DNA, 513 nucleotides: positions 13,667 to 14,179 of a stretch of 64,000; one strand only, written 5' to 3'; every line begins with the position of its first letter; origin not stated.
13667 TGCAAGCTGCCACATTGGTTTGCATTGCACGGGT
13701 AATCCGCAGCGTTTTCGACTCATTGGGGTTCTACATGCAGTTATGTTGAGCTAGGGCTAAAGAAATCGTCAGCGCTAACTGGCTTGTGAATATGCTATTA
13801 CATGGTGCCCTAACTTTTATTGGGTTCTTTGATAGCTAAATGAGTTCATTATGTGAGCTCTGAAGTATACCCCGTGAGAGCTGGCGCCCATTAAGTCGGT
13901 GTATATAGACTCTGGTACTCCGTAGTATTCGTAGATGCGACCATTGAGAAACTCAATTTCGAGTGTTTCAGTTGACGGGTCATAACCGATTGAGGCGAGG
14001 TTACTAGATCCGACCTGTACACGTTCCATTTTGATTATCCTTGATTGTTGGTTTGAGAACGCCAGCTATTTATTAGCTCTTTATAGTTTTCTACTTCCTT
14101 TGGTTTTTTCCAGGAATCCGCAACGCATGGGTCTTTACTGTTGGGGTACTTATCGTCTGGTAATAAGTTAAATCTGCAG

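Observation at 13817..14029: KTSC-domain gene as a tightly linked third cistron of the SIR2-HerA operon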

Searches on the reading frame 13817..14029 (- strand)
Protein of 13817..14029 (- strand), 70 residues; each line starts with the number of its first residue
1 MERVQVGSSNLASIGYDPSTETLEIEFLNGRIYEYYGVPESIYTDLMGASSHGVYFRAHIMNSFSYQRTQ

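Call 4: search_protein_families(library=pfam, proteins=[window:13817-14029:-], max_evalue=0.01)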
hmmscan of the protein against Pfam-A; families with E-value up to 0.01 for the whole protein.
window:13817-14029:- (70 aa): 1 family
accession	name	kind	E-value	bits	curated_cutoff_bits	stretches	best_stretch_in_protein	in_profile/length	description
PF13619.11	KTSC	-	1.8e-25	88.8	25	1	8-64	2-58/58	KTSC domain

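Call 5: search_protein_families(library=padloc, proteins=[window:13817-14029:-], max_evalue=0.01)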
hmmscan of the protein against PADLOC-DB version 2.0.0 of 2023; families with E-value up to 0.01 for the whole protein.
window:13817-14029:- (70 aa): 0 families

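Call 11: find_homologous_proteins(query=window:13817-14029:-, max_evalue=0.001)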
Query window:13817-14029:- (70 aa): 18 proteins with E <= 0.001 among 18 candidates.
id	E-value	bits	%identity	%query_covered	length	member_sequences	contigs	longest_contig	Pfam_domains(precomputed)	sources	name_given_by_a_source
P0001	5.2e-36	139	93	100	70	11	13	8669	PF13619.12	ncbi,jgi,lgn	jgi:hypothetical protein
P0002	2.3e-34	133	91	99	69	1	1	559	PF13619.12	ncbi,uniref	ncbi:KTSC domain-containing protein, partial [Pseudomonas aeruginosa]|uniref:KTSC domain-containing 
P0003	3.2e-33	130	86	100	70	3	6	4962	PF13619.12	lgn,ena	-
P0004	5.1e-24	101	69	100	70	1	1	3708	PF13619.12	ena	-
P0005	9.7e-24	100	62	99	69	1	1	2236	PF13619.12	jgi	-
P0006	2.9e-23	98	69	100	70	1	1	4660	PF13619.12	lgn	-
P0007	4.3e-23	98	64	99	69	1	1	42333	PF13619.12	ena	-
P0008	4.3e-22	95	67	100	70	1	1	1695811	PF13619.12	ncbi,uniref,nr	ncbi:KTSC domain-containing protein [Pseudomonas sp. zfem001]|uniref:KTSC domain-containing protein 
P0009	1.3e-21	93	64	99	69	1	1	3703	PF13619.12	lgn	-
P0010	3.7e-21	92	95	63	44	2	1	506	PF13619.12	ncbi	ncbi:KTSC domain-containing protein, partial [Pseudomonas aeruginosa]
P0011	6.9e-21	91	63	97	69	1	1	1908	PF13619.12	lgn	-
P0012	9.7e-20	87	65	97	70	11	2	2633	PF13619.12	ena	-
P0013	1.0e-18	84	65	93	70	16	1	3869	PF13619.12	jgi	jgi:hypothetical protein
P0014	1.2e-17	81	58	99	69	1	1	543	PF13619.12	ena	-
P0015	2.8e-17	79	59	97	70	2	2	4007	PF13619.12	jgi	-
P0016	4.3e-17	79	55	99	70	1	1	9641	PF13619.12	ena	-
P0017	1.7e-16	77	58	99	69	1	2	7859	PF13619.12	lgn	-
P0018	3.7e-16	76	57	99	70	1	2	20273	PF13619.12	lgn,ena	-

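Call 13: find_encoding_contigs(protein=P0008, flank=8000, max_places=3)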
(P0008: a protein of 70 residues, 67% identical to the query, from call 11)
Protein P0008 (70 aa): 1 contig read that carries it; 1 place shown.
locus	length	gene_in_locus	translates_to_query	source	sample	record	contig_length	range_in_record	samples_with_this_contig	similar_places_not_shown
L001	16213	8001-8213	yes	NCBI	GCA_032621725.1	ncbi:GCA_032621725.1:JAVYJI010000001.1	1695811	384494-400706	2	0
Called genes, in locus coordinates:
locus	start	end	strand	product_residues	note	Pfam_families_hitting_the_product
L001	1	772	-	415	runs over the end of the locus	-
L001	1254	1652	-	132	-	-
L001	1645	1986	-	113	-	-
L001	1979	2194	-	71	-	-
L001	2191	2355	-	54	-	PF03869:Arc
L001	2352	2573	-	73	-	-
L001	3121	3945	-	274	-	PF04471:Mrr_cat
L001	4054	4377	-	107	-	-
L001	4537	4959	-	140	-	-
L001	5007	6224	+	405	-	PF13289:SIR2_2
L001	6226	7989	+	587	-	PF01580:FtsK_SpoIIIE (faint), PF01935:DUF87, PF05872:HerA_C (faint)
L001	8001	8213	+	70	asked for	PF13619:KTSC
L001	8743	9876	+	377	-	PF21088:MS_channel_1st, PF00924:MS_channel_2nd, PF21082:MS_channel_3rd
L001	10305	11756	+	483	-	PF00474:SSF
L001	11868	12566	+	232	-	PF04231:Endonuclease_1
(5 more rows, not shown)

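Call 14: find_encoding_contigs(protein=P0007, flank=8000, max_places=3)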
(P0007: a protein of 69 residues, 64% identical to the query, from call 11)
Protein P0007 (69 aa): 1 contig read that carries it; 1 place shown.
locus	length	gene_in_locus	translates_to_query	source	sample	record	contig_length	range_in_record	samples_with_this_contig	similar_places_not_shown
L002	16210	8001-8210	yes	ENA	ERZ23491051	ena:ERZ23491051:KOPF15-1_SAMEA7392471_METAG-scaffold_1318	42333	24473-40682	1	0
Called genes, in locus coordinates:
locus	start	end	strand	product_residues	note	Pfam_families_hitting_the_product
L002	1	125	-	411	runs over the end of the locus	PF05707:Zot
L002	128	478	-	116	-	PF10734:DUF2523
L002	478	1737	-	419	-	-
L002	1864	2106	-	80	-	-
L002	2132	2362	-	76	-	-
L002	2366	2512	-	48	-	-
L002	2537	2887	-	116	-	-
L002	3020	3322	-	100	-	-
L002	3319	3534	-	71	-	-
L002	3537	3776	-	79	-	-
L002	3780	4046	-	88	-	-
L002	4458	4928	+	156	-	-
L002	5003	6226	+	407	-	PF13289:SIR2_2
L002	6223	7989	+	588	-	PF01580:FtsK_SpoIIIE (faint), PF01935:DUF87, PF05872:HerA_C (faint), PF12846:AAA_10 (faint)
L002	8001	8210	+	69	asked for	PF13619:KTSC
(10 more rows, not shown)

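Call 22: search_solved_structures(query=window:13817-14029:-, max_evalue=10, show_alignments=3)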
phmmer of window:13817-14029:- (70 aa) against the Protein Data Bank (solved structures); distinct sequences matched with E-value up to 10: 5.
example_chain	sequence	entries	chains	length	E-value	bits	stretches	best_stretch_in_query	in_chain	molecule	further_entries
8wiv_A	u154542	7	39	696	5.8e-17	64.2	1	2-68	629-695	Helicase HerA central domain-containing protein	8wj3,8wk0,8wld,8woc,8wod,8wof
7x8c_A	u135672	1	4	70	1e-15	60.3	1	1-65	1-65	KTSC domain-containing protein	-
4rgi_A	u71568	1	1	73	5e-11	45.5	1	1-64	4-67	Uncharacterized protein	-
9o0k_A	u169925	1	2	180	0.31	14.7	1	10-46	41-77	Membrane protein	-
8c8q_C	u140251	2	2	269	0.84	13.3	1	22-52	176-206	Cytochrome c oxidase subunit 3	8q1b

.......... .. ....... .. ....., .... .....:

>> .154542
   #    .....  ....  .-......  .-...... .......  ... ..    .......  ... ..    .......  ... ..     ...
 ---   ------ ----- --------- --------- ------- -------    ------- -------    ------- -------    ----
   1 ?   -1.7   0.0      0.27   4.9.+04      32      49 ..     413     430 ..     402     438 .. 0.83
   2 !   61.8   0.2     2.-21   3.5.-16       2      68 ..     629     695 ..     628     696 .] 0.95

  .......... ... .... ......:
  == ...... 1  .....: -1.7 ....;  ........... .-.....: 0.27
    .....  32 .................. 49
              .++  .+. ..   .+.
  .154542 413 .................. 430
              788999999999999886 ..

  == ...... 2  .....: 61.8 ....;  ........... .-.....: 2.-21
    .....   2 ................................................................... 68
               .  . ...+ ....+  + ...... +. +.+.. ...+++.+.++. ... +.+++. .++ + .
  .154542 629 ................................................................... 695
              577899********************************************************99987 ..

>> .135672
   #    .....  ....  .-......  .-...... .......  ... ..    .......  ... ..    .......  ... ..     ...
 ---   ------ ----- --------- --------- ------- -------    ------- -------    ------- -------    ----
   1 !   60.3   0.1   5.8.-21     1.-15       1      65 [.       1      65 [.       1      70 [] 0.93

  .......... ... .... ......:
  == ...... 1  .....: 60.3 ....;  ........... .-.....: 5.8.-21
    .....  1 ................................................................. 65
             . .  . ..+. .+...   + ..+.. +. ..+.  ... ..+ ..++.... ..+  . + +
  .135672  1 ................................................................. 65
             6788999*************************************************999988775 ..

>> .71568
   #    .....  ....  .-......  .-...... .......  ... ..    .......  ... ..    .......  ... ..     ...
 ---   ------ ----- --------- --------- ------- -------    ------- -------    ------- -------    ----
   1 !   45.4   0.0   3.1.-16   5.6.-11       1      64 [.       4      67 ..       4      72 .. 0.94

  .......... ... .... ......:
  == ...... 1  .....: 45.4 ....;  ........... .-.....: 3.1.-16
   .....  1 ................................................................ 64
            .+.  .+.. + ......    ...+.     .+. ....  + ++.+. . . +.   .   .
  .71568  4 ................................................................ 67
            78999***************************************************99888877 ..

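Call 35: search_dna_similar(query=window:13820-14029:-, collection=phages, mode=protein, max_evalue=0.001, max_rows=25)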
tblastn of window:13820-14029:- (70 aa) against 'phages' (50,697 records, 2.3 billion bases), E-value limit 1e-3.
Records with a match: 54; places in all: 56; records where one place covers at least 80% of the query: 51.
Best place of each record, by identity: <60% 54.
By first word of the organism name: Vibrio 28; Shewanella 3; Escherichia 3; Streptococcus 3; Caulobacter 2; Riemerella 2; Streptomyces 2; Colwellia 2; Providencia 1; Acetoanaerobium 1; and 7 more.
By host as written in the record: - 24; Vibrio crassostreae 6; Caulobacter crescentus 2; Riemerella anatipestifer 2; Streptomyces sp. 5a 2; Colwellia psychrerythaea strain 34H 2; Providencia stuartii 1; Acetoanaerobium noterae DSL2 1; and 14 more.
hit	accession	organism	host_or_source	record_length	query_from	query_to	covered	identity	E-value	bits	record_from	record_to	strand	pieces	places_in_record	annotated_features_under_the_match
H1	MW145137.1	Providencia phage PSTNGR2lys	Providencia stuartii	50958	1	69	99%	48.6%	2e-13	68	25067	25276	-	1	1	hypothetical protein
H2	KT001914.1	Caulobacter phage Seuss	Caulobacter crescentus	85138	1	69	99%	46.4%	1e-13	68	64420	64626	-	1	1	hypothetical protein (x2) | ribosome_binding_site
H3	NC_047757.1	Caulobacter phage Seuss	Caulobacter crescentus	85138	1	69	99%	46.4%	1e-13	68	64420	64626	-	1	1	hypothetical protein (x2) | ribosome_binding_site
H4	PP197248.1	Acetoanaerobium phage ANDSL2_ph1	Acetoanaerobium noterae DSL2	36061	1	65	93%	46.2%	9e-10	58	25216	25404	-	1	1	hypothetical protein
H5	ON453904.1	Flavonifractor phage Chenonceau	Flavonifractor plautii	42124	6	68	90%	46.0%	6e-9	56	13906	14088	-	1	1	hypothetical protein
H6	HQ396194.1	Riemerella phage RAP44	Riemerella anatipestifer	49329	4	65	89%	41.9%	1e-6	49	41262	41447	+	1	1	hypothetical protein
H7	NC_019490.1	Riemerella phage RAP44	Riemerella anatipestifer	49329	4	65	89%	41.9%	1e-6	49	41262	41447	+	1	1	hypothetical protein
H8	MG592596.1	Vibrio phage 1.232.O._10N.261.51.E11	Vibrio tasmaniensis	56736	1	63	90%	39.7%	1e-7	52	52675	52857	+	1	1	KTSC domain protein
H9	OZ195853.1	Vibrio phage D279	Seawater and oysters mix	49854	1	63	90%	39.7%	4e-7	50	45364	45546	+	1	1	hypothetical protein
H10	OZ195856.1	Vibrio phage D273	Seawater and oysters mix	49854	1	63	90%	39.7%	4e-7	50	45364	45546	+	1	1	hypothetical protein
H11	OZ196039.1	Vibrio phage D277 g1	Seawater and oysters mix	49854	1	63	90%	39.7%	4e-7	50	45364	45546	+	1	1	hypothetical protein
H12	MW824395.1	Vibrio phage 431E45.1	Vibrio crassostreae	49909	1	63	90%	39.7%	4e-7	50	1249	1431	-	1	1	KTSC domain-containing protein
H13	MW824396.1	Vibrio phage 431E46.1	Vibrio crassostreae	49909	1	63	90%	39.7%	4e-7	50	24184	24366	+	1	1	KTSC domain-containing protein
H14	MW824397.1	Vibrio phage 431E48.2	Vibrio crassostreae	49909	1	63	90%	39.7%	4e-7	50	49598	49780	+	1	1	KTSC domain-containing protein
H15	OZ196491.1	Vibrio phage D217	Seawater and oysters mix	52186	1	63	90%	39.7%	4e-7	50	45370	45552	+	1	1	hypothetical protein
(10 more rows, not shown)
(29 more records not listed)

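Call 37: get_annotated_region(hit=H1, flank=4000)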
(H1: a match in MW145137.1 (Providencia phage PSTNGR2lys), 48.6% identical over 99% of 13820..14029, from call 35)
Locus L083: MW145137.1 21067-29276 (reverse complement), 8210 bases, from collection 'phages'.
description: Providencia phage PSTNGR2lys, complete genome.
organism: Providencia phage PSTNGR2lys (NCBI taxid 2783543)
taxonomy: Viruses; Duplodnaviria; Heunggongvirae; Uroviricota; Caudoviricetes
host: Providencia stuartii; source: sewage sample; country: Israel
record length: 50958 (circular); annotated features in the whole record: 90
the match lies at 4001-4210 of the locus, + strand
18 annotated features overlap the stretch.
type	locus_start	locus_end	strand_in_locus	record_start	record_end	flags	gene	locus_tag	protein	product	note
CDS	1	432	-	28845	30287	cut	-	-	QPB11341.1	hypothetical protein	FIG00554000: hypothetical protein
CDS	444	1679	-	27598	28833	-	-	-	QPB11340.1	terminase large subunit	-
CDS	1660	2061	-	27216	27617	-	-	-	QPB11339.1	hypothetical protein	-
CDS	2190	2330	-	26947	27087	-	-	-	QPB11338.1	hypothetical protein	-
CDS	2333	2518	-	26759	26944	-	-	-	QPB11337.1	hypothetical protein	-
CDS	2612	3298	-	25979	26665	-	-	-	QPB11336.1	hypothetical protein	-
CDS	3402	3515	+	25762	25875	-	-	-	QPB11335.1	hypothetical protein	-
CDS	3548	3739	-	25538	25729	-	-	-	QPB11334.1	hypothetical protein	-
CDS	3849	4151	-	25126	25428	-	-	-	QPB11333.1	hypothetical protein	-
CDS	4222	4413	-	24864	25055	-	-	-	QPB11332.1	hypothetical protein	-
CDS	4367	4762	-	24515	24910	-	-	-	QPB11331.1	hypothetical protein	-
CDS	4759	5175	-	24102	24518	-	-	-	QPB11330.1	hypothetical protein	-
CDS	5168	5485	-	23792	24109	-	-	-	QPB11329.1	holin/antiholin component S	-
CDS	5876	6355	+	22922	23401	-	-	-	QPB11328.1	hypothetical protein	-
CDS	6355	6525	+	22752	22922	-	-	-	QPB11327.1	hypothetical protein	-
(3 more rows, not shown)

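Call 38: get_annotated_region(hit=H2, flank=4000)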
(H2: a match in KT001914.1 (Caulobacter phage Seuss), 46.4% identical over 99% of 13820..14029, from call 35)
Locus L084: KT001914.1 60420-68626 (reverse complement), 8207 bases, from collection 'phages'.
description: Caulobacter phage Seuss, complete genome.
organism: Caulobacter phage Seuss (NCBI taxid 1675601)
taxonomy: Viruses; Duplodnaviria; Heunggongvirae; Uroviricota; Caudoviricetes; Seussvirus; Seussvirus seuss
host: Caulobacter crescentus; source: -; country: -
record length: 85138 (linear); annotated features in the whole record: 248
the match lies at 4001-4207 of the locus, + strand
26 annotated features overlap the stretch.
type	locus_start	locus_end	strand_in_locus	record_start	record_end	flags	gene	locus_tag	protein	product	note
CDS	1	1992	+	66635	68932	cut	-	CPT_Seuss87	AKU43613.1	rIIA protein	-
regulatory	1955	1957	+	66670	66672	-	-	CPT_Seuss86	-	ribosome_binding_site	-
CDS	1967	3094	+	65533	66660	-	-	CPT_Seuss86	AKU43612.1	rIIB protein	-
CDS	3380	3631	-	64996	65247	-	-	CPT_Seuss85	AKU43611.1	hypothetical protein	-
regulatory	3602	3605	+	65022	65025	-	-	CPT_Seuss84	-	ribosome_binding_site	-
CDS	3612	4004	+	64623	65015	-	-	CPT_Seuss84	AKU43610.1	hypothetical protein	-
regulatory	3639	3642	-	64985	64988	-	-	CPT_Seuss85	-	ribosome_binding_site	-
regulatory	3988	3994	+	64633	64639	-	-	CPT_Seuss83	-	ribosome_binding_site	-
CDS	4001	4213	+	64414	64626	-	-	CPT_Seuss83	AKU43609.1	hypothetical protein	contains KTSC domain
regulatory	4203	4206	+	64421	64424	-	-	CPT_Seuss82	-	ribosome_binding_site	-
CDS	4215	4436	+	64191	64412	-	-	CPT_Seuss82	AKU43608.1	hypothetical protein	-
regulatory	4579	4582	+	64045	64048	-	-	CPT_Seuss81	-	ribosome_binding_site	-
CDS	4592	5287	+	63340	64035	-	-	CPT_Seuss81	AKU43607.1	hypothetical protein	-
regulatory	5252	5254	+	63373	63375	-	-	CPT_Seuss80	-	ribosome_binding_site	-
CDS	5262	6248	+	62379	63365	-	-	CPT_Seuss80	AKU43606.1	nucleotide pyrophosphohydrolase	-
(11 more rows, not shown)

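Call 41: predict_structure(alignment_id=A2)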
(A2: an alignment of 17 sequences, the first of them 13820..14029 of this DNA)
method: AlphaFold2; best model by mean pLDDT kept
length: 70 residues; sequences in the alignment: 17
mean_pLDDT: 95.6   pTM: 0.82
mean pLDDT of the five models: 95.6, 94.7, 94.6, 94.1, 94.0
residues with pLDDT >= 90: 65; 70-90: 5; 50-70: 0; < 50: 0
segments of 3 or more residues with pLDDT < 50: none
pLDDT, mean of each block of 10 residues (from residue 1): 90 97 97 98 97 96 95
secondary structure, 60 per line:
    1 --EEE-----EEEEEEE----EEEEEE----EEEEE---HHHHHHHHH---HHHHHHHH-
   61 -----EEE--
elements in order: E3-5 E11-17 E22-27 E32-36 H40-48 H52-59 E66-68

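Call 43: fold_search(model_id=the predicted structure, library=pdb)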
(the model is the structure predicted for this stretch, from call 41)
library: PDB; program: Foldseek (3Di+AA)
matches with E <= 10: 265; with E <= 0.001: 13
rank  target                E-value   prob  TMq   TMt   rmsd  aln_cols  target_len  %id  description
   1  7x8c_B                1.6e-08  1.00  0.97  0.97   0.9        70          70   46  Crystal structure of a KTSC family protein from Euryarchaeon Methanolobus vulcani (released 2022-08-17)
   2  7x8c_A                2.0e-08  1.00  0.97  0.98   0.5        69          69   45  Crystal structure of a KTSC family protein from Euryarchaeon Methanolobus vulcani (released 2022-08-17)
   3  4rgi                  2.0e-07  1.00  0.93  0.92   1.0        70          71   40  Crystal Structure of KTSC Domain Protein YPO2434 from Yersinia pestis (released 2014-12-31)
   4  8wof_B                1.6e-06  1.00  0.90  0.13   1.1        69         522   45  Cryo-EM structure of SIR2/HerA complex (released 2024-09-11)
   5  8wld_L                1.7e-06  1.00  0.90  0.10   1.1        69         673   45  Cryo-EM structure of SIR2/HerA antiphage complex (released 2024-09-11)
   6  8wld_D                2.8e-06  1.00  0.90  0.10   1.1        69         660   45  Cryo-EM structure of SIR2/HerA antiphage complex (released 2024-09-11)
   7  8wiv_M                8.4e-06  1.00  0.83  0.10   2.5        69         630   42  Cryo-EM structure of a bacterial protein (released 2024-09-11)
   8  8wld_M                1.1e-05  1.00  0.91  0.10   1.0        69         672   45  Cryo-EM structure of SIR2/HerA antiphage complex (released 2024-09-11)
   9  8wiv_O                1.3e-05  1.00  0.88  0.10   1.1        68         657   46  Cryo-EM structure of a bacterial protein (released 2024-09-11)
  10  8wj3_N                1.6e-05  1.00  0.84  0.12   2.5        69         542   42  Cryo-EM structure of a bacterial protein (released 2024-09-11)
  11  8wiv_L                5.1e-05  1.00  0.87  0.10   1.4        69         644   45  Cryo-EM structure of a bacterial protein (released 2024-09-11)
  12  8wiv_D                1.2e-04  1.00  0.78  0.10   9.9        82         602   39  Cryo-EM structure of a bacterial protein (released 2024-09-11)
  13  8wld_N                4.8e-04  1.00  0.74  0.09   7.4        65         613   43  Cryo-EM structure of SIR2/HerA antiphage complex (released 2024-09-11)
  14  8f5o_E                1.2e+00  0.30  0.46  0.04  10.3        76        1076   17  Structure of Leishmania tarentolae IFT-A (state 1) (released 2022-12-21)
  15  9jrv_A                1.2e+00  0.51  0.38  0.19   3.0        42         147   12  Pilin PilA from Burkholderia cenocepacia (released 2025-10-01)
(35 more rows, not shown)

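Call 52: search_protein_representatives(protein=window:13820-14029:-)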
Query: 70 residues. Proteins with E-value up to 0.001 (for the whole library): 9354; up to 1e-10: 484; up to 1e-30: 1. The best 150 are listed.
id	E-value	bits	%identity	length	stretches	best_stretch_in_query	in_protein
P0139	7.5e-33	127.0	58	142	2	1-69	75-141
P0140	6.4e-27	108.3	42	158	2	1-69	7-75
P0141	1.5e-26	107.1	41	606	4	9-53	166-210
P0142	2.1e-26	106.6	38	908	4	7-54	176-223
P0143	4.9e-26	105.5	37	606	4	6-54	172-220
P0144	5.3e-25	102.2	39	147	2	1-68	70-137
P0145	2.9e-24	99.9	42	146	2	2-68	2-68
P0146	3.9e-24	99.5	48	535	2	1-68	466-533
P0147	9.2e-23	95.2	45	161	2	2-65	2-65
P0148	1.6e-20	88.1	40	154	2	1-65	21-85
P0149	2.5e-20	87.5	63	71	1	1-70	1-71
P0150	2.1e-19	84.6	41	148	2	1-65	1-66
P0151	1.1e-18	82.3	35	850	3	5-68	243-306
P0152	1.4e-18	82.0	62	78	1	3-70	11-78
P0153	3.3e-18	80.8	45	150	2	3-64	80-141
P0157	1.7e-17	78.6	43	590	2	5-66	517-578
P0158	2.4e-17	78.1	44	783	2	4-64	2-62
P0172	2.9e-16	74.7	44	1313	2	3-60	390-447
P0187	2.4e-15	71.8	52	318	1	2-68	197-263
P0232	6.7e-14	67.2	55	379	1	2-68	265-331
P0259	3.4e-13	65.0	51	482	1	2-68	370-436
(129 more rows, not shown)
